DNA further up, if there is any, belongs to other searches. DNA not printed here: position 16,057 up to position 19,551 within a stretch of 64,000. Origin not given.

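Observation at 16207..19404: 1066-aa domain-less helical orphan protein with A/T-shifted codon usage and a Pro-rich tail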

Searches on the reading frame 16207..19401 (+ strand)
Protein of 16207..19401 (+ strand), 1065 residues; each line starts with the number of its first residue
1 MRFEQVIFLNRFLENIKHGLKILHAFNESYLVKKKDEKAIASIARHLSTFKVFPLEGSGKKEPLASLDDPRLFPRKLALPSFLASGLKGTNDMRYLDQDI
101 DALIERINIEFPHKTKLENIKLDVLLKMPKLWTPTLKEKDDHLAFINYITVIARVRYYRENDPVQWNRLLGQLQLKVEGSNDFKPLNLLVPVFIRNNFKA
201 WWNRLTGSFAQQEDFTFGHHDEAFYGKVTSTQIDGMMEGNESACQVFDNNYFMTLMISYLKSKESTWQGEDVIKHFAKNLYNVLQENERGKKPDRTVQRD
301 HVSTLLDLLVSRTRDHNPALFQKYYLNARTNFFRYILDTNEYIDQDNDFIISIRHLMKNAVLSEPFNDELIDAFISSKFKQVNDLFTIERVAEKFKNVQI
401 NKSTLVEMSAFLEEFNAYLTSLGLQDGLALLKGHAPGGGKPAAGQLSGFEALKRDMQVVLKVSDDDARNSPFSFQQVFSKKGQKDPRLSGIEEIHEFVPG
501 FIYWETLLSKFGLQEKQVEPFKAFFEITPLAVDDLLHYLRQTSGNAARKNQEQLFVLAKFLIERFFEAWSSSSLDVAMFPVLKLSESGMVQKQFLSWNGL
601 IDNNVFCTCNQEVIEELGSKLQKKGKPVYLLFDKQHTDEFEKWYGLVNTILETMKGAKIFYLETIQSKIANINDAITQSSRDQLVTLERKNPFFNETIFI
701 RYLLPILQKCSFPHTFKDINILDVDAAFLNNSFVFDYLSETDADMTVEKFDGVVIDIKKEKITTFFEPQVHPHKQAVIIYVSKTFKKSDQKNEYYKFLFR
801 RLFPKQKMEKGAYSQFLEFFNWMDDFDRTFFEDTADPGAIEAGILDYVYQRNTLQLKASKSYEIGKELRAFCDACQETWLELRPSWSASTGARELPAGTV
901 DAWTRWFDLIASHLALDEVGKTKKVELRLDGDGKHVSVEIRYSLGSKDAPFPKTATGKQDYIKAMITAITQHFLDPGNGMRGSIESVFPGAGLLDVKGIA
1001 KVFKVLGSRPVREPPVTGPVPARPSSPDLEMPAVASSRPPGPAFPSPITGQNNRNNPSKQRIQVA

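Call 5: search_protein_families(library=pfam, proteins=[window:16207-19401:+], max_evalue=10)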
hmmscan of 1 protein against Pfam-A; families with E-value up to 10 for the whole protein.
window:16207-19401:+ (1065 aa): 1 family
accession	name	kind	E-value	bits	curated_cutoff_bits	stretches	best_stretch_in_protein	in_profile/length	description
PF06769.20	YoeB_toxin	-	0.13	12.8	27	1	26-66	6-46/80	YoeB-like toxin of bacterial type II toxin-antitoxin system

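Call 6: search_protein_families(library=ncbifam, proteins=[window:16207-19401:+], max_evalue=10)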
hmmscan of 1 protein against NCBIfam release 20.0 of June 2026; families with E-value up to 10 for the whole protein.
window:16207-19401:+ (1065 aa): 2 families
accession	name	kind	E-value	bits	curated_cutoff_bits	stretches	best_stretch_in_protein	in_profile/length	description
NF005713.0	PRK07525.1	subfamily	0.15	10.4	620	1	895-965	283-352/592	sulfoacetaldehyde acetyltransferase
NF007777.0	PRK10466.1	equivalog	0.22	11.3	190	1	728-776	48-96/164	HyaD/HybD family hydrogenase maturation endopeptidase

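Call 7: search_protein_families(library=padloc, proteins=[window:16207-19401:+], max_evalue=10)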
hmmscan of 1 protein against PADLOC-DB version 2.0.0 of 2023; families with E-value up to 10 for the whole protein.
window:16207-19401:+ (1065 aa): 0 families

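Call 8: search_solved_structures(query=window:16207-19401:+, max_evalue=10)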
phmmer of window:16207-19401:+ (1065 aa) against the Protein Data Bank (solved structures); distinct sequences matched with E-value up to 10: 0.

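Call 9: find_homologous_proteins(query=window:16207-19401:+)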
Query window:16207-19401:+ (1065 aa): 1 proteins with E <= 0.001 among 7278 candidates.
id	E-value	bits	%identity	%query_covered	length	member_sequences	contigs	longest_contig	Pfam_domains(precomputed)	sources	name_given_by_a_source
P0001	0.0e+0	2447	100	100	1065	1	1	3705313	-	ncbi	-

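Call 15: find_encoding_contigs(protein=P0001, flank=10000, max_places=3)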
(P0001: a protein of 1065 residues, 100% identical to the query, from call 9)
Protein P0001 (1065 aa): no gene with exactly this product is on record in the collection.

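Call 16: list_cluster_members(proteins=[P0001])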
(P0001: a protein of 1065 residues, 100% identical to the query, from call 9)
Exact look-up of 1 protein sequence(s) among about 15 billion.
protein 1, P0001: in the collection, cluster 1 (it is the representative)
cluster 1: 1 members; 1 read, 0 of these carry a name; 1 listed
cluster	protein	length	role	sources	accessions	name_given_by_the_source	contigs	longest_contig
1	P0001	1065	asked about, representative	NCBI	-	-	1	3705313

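Call 25: find_related_loci(query=window:16207-19401:+, collection=genome_contigs, flank=10000)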
Query window:16207-19401:+ (1065 aa) in genome_contigs; peptide patterns used: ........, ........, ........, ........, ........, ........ (x = any residue, [..] = any of these).
22 stretches matched a pattern, but none encodes a relative of the query by tblastn (E <= 1e-3).

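Call 29: search_protein_representatives(protein=window:16207-19401:+)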
Query: 1065 residues. Proteins with E-value up to 0.001 (for the whole library): 4; up to 1e-10: 3; up to 1e-30: 1. The best 4 are listed.
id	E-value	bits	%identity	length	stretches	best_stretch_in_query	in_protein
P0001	0.0e+00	2447.3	100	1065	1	1-1065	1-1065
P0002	5.8e-12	60.9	24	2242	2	502-875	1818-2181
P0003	1.4e-11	59.6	25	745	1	495-881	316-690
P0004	4.9e-05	37.9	27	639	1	627-847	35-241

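Call 30: predict_structure(protein=window:16207-19401:+)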
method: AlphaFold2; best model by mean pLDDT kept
length: 1065 residues; sequences in the alignment: 1
mean_pLDDT: 34.6   pTM: 0.23
mean pLDDT of the five models: 34.6, 28.3, 26.1, 25.6, 25.1
residues with pLDDT >= 90: 0; 70-90: 0; 50-70: 3; < 50: 1062
segments of 3 or more residues with pLDDT < 50: 1-255, 257-275, 277-1038, 1040-1065
pLDDT, mean of each block of 10 residues (from residue 1): 31 40 40 40 36 27 29 31 31 33 32 28 29 31 35 36 38 33 32 32 33 30 35 39 36 47 45 47 41 38 45 44 42 38 34 33 35 33 32 36 37 39 36 34 36 33 30 34 36 30 31 33 30 34 35 35 35 28 28 26 29 43 43 40 42 44 38 35 30 33 32 28 30 32 29 27 29 26 36 45 43 45 38 35 33 30 35 40 38 39 43 38 36 34 32 36 38 36 29 23 25 28 29 30 31 30 23
secondary structure, 60 per line:
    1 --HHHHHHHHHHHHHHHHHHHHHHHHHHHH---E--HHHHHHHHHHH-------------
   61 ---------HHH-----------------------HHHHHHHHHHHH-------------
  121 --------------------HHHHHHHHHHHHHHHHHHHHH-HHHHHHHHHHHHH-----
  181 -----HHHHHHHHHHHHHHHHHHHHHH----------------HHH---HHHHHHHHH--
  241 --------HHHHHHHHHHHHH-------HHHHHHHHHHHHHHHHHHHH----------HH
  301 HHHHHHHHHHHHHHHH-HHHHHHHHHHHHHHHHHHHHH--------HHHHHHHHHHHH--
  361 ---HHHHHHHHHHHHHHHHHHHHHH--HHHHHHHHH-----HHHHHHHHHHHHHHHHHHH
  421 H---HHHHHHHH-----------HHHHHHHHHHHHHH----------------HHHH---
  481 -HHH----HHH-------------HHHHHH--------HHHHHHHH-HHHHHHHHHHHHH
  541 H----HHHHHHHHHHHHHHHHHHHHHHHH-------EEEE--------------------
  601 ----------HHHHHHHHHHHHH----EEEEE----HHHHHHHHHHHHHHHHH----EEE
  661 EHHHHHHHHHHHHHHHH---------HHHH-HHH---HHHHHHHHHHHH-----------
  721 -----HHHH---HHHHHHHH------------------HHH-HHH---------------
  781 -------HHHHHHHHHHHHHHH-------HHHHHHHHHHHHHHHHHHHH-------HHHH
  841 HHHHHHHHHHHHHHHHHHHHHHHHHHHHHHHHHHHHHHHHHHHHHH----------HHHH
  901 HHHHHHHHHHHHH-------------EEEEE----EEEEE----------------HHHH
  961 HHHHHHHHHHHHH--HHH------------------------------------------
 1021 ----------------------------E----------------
elements in order (helices of 4 or more, strands of 3 or more residues): H3-30 H37-47 H96-107 H141-161 H163-175 H186-207 H230-238 H249-261 H269-288 H299-316 H318-338 H347-358 H364-385 H388-396 H402-421 H425-432 H444-457 H474-477 H505-510 H519-526 H528-541 H546-569 E577-580 H611-623 E628-632 H637-653 E658-661 H662-677 H687-690 H698-709 H726-729 H733-740 H788-802 H810-829 H837-886 H897-913 E927-931 E936-940 H957-973

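Call 32: search_protein_families(library=pfam, proteins=[P0002, P0003, P0004], max_evalue=0.1)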
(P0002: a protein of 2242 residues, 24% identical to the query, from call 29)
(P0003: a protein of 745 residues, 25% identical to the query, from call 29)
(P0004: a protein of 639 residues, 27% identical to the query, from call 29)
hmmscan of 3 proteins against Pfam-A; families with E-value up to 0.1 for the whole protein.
P0002 (2242 aa): 3 families
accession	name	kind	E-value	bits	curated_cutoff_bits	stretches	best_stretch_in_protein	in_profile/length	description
PF18882.5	DUF5647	-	0.017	15.3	27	0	64-85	3-24/79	Family of unknown function (DUF5647)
PF13589.12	HATPase_c_3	-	0.018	15.5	25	1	156-235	8-91/137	Histidine kinase-, DNA gyrase B-, and HSP90-like ATPase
PF16175.11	DUF4875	-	0.056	13.6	25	0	2131-2157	116-142/156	Domain of unknown function (DUF4875)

P0003 (745 aa): 1 family
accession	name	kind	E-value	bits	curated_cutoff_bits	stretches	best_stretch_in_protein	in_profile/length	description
PF03539.19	Spuma_A9PTase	-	0.024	15.2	21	1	635-692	77-132/163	Spumavirus aspartic protease (A9)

P0004 (639 aa): 1 family
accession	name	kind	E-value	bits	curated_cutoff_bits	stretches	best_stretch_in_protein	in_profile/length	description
PF13020.12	NOV_C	-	5.5e-16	58.9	22.1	1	532-612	4-86/91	Protein NO VEIN, C-terminal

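Call 33: search_protein_families(library=ncbifam, proteins=[P0002, P0003, P0004], max_evalue=0.1)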
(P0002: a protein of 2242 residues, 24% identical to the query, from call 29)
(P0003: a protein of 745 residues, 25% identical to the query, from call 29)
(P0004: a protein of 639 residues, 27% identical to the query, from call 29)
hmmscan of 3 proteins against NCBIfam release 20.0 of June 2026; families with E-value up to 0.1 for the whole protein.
P0002 (2242 aa): 1 family
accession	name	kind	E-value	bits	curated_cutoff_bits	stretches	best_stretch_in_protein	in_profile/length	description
NF047352.1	P_loop_sacsin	domain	1.1e-17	64.2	50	1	153-234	2-79/80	sacsin N-terminal ATP-binding-like domain-containing protein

P0003 (745 aa): 0 families

P0004 (639 aa): 1 family
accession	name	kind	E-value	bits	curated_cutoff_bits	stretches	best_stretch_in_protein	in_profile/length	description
NF001854.0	PRK00575.1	equivalog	0.0033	18.1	72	1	290-349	24-83/94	Sec-independent protein translocase subunit TatA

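Call 39: find_homologous_proteins(query=A1, max_evalue=0.01)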
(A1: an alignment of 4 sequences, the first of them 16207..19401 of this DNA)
Query A1 (4 sequences) (1065 aa, profile of the alignment): 1 proteins with E <= 0.01 among 8000 candidates.
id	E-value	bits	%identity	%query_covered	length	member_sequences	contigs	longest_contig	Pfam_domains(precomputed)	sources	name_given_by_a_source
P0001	0.0e+0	1364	100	100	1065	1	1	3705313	-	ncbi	-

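Call 41: find_encoding_contigs(protein=P0002, flank=10000, max_places=4)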
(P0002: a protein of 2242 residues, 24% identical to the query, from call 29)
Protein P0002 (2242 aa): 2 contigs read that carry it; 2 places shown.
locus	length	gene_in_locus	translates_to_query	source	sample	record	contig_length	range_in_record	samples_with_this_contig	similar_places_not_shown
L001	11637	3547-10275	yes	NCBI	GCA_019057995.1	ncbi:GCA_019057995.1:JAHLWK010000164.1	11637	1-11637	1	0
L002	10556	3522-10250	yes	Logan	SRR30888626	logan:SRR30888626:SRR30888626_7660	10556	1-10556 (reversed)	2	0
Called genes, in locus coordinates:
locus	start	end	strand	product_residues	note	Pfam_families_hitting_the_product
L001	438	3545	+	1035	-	PF00176:SNF2-rel_dom, PF00270:DEAD (weak), PF04851:ResIII, PF00271:Helicase_C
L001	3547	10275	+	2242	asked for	-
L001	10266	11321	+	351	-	-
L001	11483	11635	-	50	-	?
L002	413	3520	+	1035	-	PF00176:SNF2-rel_dom, PF00270:DEAD (weak), PF04851:ResIII, PF00271:Helicase_C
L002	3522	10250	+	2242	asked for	-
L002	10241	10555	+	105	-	?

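Call 42: find_encoding_contigs(protein=P0004, flank=10000, max_places=4)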
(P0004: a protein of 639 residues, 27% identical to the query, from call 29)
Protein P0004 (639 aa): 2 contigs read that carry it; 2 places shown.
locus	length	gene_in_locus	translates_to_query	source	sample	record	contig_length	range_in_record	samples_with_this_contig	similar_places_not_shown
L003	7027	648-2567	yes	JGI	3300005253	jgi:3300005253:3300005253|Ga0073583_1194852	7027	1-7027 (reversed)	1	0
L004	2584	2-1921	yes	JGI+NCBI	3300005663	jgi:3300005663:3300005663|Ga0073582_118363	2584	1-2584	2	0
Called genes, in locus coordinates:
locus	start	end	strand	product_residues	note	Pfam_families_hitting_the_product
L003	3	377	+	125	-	?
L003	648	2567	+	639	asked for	PF13020:NOV_C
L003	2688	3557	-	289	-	-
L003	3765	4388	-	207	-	PF00515:TPR_1 (faint), PF07719:TPR_2 (faint), PF14559:TPR_19 (faint)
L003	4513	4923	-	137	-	-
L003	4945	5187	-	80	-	-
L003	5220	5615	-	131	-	-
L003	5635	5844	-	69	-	-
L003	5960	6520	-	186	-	PF13087:AAA_12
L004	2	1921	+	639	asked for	PF13020:NOV_C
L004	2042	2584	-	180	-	?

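Call 43: find_encoding_contigs(protein=P0003, flank=10000, max_places=4)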
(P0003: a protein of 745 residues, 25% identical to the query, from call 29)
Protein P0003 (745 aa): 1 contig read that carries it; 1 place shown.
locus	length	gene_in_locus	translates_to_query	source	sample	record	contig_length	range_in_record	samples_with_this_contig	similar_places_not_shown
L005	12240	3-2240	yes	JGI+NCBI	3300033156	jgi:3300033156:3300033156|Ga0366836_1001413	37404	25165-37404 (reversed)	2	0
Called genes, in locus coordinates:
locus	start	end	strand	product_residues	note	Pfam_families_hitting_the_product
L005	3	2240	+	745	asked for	?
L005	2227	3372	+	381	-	-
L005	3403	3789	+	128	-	-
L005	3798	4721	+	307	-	-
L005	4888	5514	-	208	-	PF13578:Methyltransf_24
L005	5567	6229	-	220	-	PF07719:TPR_2 (faint), PF00515:TPR_1 (faint), PF13424:TPR_12 (faint), PF14559:TPR_19 (weak)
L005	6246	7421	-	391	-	PF00535:Glycos_transf_2, PF10111:Glyco_tranf_2_2 (weak), PF13641:Glyco_tranf_2_3, PF13632:Glyco_trans_2_3 (weak)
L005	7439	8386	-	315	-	PF04055:Radical_SAM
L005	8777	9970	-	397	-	-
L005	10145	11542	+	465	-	PF20030:bpMoxR, PF07728:AAA_5, PF17868:AAA_lid_8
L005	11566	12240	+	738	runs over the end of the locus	PF07498:Rho_N (weak), PF13519:VWA_2 (weak)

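Call 48: search_protein_families(library=pfam, proteins=[L005:3403-3786:+, L005:3798-4718:+, L003:2691-3557:-, L003:3-377:+], max_evalue=10)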
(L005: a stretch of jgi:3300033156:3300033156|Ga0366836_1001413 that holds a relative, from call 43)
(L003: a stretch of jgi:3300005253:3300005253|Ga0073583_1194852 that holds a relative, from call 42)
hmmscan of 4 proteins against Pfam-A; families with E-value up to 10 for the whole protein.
L005:3403-3786:+ (128 aa): 3 families
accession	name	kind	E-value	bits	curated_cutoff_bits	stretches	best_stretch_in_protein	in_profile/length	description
PF01909.29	NTP_transf_2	-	0.0039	18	21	1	30-88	14-73/93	Nucleotidyltransferase domain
PF18765.7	Polbeta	-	0.0042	17.7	26.9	1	29-83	12-66/93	Polymerase beta, Nucleotidyltransferase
PF22600.2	MTPAP-like_central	-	0.15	12.6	27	1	14-60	25-69/139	Poly(A) RNA polymerase, mitochondrial-like, central palm domain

L005:3798-4718:+ (307 aa): 2 families
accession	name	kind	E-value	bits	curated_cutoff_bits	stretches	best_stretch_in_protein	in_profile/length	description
PF13643.11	DUF4145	-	0.0011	19.4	23.1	1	209-291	3-84/88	Domain of unknown function (DUF4145)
PF18827.6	LPD14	-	0.24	11.8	27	1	223-264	40-81/136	Large polyvalent protein-associated domain 14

L003:2691-3557:- (289 aa): 3 families
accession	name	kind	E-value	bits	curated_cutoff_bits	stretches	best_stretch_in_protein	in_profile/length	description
PF24982.1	DUF7773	-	0.0054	17.4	26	1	216-283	38-105/117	Domain of unknown function (DUF7773)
PF17129.9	Peptidase_M99_C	-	0.22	12.2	27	1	46-83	53-90/100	C-terminal domain of metallo-carboxypeptidase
PF01964.24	ThiC_Rad_SAM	-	0.28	10.3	25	1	232-282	365-415/420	Radical SAM ThiC family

L003:3-377:+ (125 aa): 0 families

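Call 54: find_homologous_proteins(query=P0002, max_evalue=0.001)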
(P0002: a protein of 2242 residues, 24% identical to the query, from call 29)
Query P0002 (2242 aa): 14 proteins with E <= 0.001 among 7529 candidates.
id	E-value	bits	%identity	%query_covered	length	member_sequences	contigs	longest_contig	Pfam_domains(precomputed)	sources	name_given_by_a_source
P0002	0.0e+0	4960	100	100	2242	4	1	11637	-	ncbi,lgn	-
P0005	0.0e+0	2867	60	100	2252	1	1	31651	-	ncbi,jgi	ncbi:MAG: sacsin N-terminal ATP-binding-like domain-containing protein [Promethearchaeota archaeon]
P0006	0.0e+0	2122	63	68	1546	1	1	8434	-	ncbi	ncbi:MAG: sacsin N-terminal ATP-binding-like domain-containing protein, partial [Candidatus Helarcha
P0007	2.8e-216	740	32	94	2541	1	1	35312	-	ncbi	-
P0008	2.1e-186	641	29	94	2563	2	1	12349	PF13020.13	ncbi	-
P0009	2.2e-179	617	30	94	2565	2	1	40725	PF13020.13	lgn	-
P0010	7.6e-12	62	30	14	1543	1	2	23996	PF25794.2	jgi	jgi:hypothetical protein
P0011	1.8e-5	41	40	4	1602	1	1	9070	PF25794.2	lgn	-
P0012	1.8e-5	41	25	13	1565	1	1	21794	PF13020.13,PF25794.2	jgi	jgi:hypothetical protein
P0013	6.7e-5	39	25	14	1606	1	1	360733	PF13020.13,PF25794.2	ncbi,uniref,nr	ncbi:DUF3883 domain-containing protein [Pseudoduganella sp. FT26W]|uniref:DUF3883 domain-containing 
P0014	1.1e-4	38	26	14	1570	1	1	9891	PF25794.2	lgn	-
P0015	3.4e-4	36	27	13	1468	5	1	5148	PF25794.2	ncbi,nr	ncbi:MAG: Uncharacterized protein XE11_2137 [Methanomicrobiales archaeon 53_19]|nr:MAG: Uncharacteri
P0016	3.9e-4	36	25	15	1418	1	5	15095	PF13020.13,PF25794.2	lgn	-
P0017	4.2e-4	36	25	14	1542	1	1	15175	PF13020.13,PF25794.2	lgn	-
